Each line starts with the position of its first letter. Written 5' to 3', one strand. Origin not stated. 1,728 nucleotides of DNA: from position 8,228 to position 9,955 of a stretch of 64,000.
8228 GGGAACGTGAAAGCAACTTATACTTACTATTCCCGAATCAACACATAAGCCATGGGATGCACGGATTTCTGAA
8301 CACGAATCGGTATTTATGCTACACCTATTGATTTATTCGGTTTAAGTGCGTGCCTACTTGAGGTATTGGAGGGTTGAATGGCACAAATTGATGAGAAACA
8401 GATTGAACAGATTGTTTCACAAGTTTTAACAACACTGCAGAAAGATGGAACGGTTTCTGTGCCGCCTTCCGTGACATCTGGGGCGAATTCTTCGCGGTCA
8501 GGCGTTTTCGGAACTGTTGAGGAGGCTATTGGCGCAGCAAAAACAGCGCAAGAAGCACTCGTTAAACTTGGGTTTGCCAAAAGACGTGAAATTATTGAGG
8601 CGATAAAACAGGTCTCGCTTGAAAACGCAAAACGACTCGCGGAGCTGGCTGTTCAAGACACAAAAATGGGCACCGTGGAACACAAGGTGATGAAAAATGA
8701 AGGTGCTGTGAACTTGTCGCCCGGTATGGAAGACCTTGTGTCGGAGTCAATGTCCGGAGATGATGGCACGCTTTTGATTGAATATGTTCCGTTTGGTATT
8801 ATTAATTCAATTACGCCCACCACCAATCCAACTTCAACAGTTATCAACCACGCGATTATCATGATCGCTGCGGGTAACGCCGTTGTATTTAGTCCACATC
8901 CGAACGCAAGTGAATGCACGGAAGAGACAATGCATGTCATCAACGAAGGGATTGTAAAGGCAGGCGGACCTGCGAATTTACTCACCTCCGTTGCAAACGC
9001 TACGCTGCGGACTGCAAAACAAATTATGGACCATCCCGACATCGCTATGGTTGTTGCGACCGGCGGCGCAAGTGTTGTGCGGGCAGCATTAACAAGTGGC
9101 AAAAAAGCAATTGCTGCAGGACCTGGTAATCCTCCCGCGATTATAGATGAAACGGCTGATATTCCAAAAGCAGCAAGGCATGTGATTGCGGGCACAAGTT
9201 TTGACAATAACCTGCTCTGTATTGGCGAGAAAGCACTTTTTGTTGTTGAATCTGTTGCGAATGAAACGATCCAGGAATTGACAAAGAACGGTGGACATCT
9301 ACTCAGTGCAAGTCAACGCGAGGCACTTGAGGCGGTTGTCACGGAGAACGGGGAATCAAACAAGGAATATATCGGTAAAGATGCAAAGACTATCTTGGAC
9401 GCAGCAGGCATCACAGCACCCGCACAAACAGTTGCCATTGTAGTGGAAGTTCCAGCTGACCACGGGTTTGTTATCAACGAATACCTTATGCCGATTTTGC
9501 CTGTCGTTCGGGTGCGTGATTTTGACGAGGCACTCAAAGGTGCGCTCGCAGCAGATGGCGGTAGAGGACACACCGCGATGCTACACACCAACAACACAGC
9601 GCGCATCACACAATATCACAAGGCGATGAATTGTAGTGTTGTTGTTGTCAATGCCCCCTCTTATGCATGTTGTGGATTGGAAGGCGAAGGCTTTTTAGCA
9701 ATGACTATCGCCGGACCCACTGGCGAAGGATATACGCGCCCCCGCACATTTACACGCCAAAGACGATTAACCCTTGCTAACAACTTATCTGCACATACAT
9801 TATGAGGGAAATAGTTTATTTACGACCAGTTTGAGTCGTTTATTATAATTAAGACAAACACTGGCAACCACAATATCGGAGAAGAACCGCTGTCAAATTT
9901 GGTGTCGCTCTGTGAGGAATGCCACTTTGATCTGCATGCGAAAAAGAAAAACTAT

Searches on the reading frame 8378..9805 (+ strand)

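Call 52: search_protein_families(library=pfam, proteins=[window:8378-9805:+], max_evalue=0.00001)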
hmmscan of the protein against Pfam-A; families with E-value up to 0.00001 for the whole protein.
window:8378-9805:+ (475 aa): 1 family
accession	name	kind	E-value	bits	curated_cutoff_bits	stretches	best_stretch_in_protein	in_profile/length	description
PF00171.27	Aldedh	-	2.6e-36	125.6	23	1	46-427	30-425/461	Aldehyde dehydrogenase family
